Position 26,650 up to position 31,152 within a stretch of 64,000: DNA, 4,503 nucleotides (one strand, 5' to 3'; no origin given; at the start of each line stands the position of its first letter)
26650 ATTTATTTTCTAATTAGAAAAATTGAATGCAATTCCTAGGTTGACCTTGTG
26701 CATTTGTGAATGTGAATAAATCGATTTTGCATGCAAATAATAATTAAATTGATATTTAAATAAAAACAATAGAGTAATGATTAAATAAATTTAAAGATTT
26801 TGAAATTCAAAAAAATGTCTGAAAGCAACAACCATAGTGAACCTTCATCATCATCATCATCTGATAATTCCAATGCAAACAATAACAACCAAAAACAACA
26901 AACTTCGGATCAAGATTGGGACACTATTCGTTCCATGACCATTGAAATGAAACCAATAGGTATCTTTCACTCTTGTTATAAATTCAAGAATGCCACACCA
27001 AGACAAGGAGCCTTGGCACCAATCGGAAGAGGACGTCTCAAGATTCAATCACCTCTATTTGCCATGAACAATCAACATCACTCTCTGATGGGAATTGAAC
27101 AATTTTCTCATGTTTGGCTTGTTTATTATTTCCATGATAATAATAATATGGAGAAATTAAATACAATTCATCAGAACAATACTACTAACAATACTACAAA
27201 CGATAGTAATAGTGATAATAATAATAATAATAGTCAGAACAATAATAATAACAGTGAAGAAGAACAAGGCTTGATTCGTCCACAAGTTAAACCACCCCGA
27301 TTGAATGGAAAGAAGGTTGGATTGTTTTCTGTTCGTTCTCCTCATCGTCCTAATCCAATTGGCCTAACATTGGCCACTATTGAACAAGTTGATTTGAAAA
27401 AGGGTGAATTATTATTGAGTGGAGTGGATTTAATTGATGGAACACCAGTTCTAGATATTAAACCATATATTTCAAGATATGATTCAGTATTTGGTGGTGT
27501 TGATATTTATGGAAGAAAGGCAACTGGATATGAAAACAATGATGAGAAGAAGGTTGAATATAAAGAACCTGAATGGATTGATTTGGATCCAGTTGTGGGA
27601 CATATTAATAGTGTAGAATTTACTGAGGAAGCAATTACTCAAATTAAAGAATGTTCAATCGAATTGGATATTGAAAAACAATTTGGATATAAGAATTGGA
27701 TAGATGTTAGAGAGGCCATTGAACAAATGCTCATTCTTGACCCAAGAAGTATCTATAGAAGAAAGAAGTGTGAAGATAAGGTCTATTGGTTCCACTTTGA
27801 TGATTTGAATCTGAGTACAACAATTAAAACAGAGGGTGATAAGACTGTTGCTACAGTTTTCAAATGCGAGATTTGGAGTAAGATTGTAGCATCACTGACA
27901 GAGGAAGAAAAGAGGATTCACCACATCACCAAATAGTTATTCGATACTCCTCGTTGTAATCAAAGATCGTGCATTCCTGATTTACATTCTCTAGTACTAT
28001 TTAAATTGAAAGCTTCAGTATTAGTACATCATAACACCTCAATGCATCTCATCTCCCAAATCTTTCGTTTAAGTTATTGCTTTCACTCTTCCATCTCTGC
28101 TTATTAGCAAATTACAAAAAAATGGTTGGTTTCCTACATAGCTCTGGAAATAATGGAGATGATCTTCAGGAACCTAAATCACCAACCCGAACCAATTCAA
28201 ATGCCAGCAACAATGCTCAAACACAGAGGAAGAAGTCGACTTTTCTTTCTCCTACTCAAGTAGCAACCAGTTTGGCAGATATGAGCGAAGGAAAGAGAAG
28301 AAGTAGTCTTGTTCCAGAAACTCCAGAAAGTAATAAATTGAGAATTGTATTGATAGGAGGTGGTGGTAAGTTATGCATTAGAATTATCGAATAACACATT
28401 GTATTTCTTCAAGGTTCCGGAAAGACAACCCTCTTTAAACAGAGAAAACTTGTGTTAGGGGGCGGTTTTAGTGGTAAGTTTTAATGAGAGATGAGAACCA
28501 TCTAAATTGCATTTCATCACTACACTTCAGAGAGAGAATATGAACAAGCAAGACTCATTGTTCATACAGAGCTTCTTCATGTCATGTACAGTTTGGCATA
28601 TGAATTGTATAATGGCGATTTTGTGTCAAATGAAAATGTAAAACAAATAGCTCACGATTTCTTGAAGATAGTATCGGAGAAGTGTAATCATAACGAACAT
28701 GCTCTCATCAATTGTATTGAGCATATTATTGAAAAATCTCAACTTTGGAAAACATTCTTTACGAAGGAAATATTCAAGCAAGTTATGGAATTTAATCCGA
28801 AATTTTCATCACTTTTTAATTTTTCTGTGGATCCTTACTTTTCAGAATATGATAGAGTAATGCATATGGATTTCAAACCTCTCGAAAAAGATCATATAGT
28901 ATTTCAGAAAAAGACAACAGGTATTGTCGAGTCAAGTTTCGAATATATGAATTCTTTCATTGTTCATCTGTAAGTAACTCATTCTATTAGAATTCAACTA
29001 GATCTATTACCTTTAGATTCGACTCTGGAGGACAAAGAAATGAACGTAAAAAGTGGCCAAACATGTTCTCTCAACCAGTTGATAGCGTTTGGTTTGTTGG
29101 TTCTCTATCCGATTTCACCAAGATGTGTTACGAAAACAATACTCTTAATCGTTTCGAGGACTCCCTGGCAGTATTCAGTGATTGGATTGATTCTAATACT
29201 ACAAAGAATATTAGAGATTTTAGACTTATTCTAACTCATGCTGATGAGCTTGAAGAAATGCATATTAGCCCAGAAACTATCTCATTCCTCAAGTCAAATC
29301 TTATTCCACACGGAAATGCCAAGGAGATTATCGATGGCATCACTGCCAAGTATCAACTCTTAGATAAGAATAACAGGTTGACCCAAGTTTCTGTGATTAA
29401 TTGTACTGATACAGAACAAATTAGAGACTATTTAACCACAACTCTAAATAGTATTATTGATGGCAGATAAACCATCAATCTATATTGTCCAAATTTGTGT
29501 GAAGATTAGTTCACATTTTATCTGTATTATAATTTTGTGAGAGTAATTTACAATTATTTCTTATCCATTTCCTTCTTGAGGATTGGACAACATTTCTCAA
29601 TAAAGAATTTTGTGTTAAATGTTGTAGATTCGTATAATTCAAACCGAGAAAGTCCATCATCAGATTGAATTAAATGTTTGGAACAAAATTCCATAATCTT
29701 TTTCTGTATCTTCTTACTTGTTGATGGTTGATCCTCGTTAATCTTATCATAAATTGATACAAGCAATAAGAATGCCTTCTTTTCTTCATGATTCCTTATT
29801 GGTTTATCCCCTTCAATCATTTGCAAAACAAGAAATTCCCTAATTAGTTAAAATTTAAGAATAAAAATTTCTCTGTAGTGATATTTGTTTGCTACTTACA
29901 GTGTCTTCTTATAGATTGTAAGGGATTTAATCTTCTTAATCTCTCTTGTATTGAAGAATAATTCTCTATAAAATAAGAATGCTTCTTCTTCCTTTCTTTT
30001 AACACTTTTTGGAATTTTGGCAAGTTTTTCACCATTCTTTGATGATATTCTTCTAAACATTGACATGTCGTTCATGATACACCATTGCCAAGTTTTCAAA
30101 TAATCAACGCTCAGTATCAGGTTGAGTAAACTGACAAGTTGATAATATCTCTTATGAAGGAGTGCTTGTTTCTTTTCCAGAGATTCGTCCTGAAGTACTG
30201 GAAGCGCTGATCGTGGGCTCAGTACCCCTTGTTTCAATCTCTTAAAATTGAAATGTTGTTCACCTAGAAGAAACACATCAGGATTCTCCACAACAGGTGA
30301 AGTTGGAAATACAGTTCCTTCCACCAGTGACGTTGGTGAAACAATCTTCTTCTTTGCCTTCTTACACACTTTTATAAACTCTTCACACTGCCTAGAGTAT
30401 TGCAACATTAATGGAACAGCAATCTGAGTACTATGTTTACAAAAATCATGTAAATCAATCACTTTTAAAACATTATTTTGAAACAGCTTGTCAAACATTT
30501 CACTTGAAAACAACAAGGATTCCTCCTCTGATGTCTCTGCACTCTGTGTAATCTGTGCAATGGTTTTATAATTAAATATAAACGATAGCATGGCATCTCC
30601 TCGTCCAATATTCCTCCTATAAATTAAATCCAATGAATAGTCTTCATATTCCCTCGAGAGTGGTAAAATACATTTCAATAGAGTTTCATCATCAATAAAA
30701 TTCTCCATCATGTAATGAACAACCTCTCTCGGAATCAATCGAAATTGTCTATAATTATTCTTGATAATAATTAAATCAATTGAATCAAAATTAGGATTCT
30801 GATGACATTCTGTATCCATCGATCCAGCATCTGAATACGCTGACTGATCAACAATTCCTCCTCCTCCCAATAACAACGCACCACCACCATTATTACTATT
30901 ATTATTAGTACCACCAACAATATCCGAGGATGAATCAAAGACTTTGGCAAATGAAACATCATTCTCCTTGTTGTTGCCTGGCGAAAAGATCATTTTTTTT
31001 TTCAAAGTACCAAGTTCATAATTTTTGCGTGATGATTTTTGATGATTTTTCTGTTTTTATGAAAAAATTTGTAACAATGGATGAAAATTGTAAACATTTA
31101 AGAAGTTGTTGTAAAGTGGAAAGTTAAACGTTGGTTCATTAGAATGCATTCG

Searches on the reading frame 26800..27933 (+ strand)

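Call 40: search_protein_families(library=pfam, proteins=[window:26800-27933:+], max_evalue=0.001)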
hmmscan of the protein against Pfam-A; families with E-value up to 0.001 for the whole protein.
window:26800-27933:+ (378 aa): 2 families
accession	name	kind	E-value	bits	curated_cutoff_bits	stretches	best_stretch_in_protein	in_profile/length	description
PF01980.22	TrmO_N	-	2.7e-34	118.3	26.8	2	157-228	48-116/116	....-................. O N-terminal domain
PF18389.7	TrmO_C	-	1.6e-06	28.6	27.1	1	272-339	5-61/65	TrmO C-terminal domain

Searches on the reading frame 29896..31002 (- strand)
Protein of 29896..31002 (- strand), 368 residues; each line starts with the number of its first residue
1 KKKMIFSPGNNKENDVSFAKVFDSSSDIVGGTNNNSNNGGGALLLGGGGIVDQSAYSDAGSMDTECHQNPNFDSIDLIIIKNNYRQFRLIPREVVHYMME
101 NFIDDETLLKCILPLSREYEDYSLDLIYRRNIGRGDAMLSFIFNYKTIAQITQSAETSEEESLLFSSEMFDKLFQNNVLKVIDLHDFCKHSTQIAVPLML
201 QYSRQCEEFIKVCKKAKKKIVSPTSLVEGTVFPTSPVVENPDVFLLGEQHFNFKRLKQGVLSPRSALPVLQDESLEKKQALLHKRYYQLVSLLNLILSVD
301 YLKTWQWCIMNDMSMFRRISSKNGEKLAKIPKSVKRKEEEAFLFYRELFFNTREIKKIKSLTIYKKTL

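Call 40: search_protein_families(library=pfam, proteins=[window:29896-31002:-], max_evalue=0.001)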
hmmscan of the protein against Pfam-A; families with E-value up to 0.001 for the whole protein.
window:29896-31002:- (368 aa): 1 family
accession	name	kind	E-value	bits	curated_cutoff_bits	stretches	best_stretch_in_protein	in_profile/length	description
PF07159.17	CYRIA-B_Rac1-bd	-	5.4e-05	23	23.1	1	271-332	100-157/301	CYRIA/CYRIB Rac1 binding domain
